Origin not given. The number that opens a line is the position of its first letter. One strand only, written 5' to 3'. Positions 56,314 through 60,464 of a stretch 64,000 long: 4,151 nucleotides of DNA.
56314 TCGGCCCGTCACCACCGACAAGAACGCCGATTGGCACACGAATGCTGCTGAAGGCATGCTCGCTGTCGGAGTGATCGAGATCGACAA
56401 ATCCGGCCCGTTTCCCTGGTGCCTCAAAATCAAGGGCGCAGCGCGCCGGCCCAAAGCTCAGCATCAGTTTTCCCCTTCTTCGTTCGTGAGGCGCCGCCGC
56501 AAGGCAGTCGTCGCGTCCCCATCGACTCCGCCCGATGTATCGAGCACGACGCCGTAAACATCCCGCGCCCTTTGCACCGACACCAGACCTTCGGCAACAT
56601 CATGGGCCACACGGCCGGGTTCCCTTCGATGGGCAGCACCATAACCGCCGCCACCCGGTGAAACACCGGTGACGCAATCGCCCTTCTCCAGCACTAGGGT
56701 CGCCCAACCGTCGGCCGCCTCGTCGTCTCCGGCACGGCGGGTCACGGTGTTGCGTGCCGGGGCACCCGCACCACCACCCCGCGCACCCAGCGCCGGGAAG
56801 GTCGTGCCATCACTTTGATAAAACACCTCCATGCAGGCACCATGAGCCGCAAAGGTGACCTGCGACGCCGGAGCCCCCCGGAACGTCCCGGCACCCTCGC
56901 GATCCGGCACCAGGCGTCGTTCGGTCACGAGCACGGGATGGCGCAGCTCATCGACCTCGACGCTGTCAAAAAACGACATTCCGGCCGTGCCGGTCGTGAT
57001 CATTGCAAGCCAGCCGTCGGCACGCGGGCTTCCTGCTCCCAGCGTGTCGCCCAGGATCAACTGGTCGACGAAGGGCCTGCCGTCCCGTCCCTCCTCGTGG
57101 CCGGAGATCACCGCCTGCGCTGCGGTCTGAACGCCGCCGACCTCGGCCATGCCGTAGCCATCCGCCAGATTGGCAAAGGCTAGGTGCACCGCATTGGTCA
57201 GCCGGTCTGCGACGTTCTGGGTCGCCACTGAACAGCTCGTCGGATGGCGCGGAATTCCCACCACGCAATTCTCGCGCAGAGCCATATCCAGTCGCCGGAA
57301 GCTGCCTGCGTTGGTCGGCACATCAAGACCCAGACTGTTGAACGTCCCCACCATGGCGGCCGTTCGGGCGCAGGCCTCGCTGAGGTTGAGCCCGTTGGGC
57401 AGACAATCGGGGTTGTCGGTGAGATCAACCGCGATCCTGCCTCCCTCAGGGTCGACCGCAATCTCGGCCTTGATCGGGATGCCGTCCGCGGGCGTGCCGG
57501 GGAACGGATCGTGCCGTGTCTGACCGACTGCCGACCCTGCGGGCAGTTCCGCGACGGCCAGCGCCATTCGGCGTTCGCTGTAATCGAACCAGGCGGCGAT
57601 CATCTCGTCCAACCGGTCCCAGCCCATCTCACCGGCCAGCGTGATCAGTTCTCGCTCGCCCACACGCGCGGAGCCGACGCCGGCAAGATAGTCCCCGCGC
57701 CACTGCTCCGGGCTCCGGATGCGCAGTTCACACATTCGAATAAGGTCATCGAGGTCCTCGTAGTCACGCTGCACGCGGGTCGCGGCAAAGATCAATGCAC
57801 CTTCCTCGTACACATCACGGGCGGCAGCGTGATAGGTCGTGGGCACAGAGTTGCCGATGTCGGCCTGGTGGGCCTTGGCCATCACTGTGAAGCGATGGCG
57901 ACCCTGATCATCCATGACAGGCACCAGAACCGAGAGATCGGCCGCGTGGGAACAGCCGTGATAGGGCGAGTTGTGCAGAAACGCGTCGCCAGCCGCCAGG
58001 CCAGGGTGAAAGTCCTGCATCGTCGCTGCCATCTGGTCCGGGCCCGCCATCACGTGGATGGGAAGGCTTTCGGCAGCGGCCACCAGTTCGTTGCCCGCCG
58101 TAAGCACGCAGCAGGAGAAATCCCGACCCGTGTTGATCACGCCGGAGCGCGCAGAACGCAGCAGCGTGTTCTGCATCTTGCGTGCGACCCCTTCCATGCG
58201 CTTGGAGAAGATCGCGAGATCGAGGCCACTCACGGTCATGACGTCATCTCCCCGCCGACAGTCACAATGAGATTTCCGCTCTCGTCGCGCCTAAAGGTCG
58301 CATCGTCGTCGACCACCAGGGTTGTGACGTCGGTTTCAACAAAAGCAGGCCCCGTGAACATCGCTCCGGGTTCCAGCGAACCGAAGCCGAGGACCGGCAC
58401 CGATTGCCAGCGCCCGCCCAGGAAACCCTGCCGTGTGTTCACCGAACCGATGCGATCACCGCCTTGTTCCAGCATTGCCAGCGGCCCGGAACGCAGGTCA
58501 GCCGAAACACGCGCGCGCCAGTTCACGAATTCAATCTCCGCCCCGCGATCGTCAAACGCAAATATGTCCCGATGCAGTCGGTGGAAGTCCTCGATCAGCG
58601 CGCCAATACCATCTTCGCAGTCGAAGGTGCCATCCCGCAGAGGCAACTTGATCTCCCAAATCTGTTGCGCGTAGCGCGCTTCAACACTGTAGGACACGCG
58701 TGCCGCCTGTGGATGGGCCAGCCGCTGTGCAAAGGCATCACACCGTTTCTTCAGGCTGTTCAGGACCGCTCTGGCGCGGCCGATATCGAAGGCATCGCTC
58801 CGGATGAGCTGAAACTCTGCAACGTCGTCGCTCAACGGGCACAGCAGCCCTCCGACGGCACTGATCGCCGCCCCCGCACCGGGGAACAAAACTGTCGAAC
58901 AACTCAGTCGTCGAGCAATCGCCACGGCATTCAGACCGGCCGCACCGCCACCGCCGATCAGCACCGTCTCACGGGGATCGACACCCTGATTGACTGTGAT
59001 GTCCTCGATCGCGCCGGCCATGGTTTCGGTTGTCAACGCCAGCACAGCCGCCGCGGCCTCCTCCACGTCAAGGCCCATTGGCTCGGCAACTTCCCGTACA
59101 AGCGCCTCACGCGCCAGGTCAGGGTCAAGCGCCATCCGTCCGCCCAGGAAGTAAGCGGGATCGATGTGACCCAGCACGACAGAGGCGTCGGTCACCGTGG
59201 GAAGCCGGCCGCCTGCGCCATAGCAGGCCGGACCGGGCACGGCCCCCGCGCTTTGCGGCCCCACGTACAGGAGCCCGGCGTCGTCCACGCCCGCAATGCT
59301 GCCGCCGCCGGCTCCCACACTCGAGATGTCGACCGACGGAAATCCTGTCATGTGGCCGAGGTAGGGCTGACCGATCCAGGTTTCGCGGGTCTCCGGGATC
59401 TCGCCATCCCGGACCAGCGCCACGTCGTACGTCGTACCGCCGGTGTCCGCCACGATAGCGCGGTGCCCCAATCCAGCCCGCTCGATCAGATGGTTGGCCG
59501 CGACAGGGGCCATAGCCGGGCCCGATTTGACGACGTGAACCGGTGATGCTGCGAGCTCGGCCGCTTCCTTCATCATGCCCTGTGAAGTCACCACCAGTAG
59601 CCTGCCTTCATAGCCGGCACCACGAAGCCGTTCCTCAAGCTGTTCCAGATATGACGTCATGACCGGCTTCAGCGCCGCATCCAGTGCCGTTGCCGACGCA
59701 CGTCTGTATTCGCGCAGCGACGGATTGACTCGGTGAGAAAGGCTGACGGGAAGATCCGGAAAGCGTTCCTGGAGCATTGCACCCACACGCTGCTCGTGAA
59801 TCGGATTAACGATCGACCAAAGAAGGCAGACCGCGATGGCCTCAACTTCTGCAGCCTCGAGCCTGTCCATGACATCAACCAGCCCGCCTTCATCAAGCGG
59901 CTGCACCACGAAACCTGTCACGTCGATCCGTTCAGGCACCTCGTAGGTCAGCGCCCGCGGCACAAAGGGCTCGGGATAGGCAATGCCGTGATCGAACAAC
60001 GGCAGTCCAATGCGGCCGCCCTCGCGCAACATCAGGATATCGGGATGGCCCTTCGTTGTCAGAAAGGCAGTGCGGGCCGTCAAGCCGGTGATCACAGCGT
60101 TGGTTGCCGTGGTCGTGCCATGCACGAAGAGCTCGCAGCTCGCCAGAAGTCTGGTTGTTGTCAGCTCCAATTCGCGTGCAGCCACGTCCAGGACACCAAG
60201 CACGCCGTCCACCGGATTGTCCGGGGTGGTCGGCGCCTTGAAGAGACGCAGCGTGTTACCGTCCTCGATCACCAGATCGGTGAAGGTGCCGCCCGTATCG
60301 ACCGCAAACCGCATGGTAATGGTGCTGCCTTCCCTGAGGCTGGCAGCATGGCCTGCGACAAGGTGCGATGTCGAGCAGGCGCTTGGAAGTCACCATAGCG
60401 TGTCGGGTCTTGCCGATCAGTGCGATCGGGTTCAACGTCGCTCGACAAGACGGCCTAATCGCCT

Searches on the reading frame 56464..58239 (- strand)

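Call 42: search_protein_families(library=pfam, proteins=[window:56464-58239:-], max_evalue=0.00001)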
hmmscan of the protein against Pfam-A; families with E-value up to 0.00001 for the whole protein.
window:56464-58239:- (591 aa): 1 family
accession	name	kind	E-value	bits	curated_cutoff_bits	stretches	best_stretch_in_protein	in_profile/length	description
PF02538.19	Hydantoinase_B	-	5.4e-114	381.9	26.8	1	7-535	4-518/519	Hydantoinase B/oxoprolinase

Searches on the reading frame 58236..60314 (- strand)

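Call 42: search_protein_families(library=pfam, proteins=[window:58236-60314:-], max_evalue=0.00001)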
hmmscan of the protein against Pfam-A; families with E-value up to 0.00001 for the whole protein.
window:58236-60314:- (692 aa): 3 families
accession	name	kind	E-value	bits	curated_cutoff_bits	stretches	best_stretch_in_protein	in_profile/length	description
PF01968.24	Hydantoinase_A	-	5e-73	246.3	22.9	1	205-492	1-285/291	Hydantoinase/oxoprolinase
PF05378.19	Hydant_A_N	-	2.3e-41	141.9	25.2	1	2-184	1-175/176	Hydantoinase/oxoprolinase N-terminal region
PF19278.4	Hydant_A_C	-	1.3e-07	31.6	21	1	526-677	27-183/193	Hydantoinase/oxoprolinase C-terminal domain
